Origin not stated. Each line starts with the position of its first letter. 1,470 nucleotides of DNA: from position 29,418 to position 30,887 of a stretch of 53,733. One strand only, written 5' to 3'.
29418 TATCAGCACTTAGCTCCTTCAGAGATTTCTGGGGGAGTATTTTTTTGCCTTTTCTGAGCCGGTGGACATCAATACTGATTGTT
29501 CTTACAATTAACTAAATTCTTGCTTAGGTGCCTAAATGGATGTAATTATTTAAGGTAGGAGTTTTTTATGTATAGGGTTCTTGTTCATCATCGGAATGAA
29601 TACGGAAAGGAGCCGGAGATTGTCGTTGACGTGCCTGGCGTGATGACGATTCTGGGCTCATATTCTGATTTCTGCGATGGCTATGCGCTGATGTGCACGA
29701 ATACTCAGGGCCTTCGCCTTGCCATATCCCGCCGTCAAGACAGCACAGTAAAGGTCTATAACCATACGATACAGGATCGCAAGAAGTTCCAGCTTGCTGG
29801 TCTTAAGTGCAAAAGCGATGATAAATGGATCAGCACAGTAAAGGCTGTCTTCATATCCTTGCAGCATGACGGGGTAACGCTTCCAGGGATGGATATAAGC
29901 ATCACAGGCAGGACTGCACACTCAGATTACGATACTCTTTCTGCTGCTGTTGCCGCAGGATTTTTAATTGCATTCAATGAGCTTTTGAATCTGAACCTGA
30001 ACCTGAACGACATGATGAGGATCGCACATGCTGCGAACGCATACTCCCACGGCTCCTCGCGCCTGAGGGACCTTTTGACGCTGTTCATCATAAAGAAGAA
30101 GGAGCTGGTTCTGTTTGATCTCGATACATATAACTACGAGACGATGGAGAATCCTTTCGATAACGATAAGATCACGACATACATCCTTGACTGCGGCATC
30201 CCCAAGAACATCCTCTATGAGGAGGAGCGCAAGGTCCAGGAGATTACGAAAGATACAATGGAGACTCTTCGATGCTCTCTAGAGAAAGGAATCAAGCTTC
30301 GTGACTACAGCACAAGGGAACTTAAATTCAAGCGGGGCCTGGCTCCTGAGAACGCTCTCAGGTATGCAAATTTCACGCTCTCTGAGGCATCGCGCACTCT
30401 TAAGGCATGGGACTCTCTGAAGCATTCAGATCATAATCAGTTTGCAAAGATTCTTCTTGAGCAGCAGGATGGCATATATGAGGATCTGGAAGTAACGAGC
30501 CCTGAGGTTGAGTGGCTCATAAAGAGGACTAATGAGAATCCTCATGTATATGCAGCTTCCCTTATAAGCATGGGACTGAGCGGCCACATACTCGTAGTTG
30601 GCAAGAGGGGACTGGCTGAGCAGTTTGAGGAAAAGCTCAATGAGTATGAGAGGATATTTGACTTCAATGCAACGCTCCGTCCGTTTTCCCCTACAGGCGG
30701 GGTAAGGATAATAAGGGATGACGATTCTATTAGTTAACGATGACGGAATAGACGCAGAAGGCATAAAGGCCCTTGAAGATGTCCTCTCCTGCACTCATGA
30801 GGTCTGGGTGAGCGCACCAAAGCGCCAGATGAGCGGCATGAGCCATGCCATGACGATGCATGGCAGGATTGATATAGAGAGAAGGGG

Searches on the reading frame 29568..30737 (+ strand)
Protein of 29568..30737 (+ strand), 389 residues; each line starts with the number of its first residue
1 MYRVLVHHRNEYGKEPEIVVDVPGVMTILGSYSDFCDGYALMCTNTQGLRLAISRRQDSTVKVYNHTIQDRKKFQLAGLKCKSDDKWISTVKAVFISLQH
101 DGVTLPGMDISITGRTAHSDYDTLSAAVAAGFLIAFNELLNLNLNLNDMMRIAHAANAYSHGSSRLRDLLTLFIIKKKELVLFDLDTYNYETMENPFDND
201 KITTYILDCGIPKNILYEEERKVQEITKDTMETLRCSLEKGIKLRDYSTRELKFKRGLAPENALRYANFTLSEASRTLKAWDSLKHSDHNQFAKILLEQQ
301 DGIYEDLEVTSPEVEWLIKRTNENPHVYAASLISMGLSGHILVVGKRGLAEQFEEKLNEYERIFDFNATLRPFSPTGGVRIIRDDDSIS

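Call 77: search_protein_families(library=pfam, proteins=[window:29568-30737:+], max_evalue=0.0001)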
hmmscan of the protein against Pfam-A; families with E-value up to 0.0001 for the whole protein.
window:29568-30737:+ (389 aa): 1 family
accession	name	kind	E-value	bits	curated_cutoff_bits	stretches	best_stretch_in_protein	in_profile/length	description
PF10509.15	GalKase_gal_bdg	-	1e-06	28.7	23.1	1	8-55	3-49/49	Galactokinase galactose-binding signature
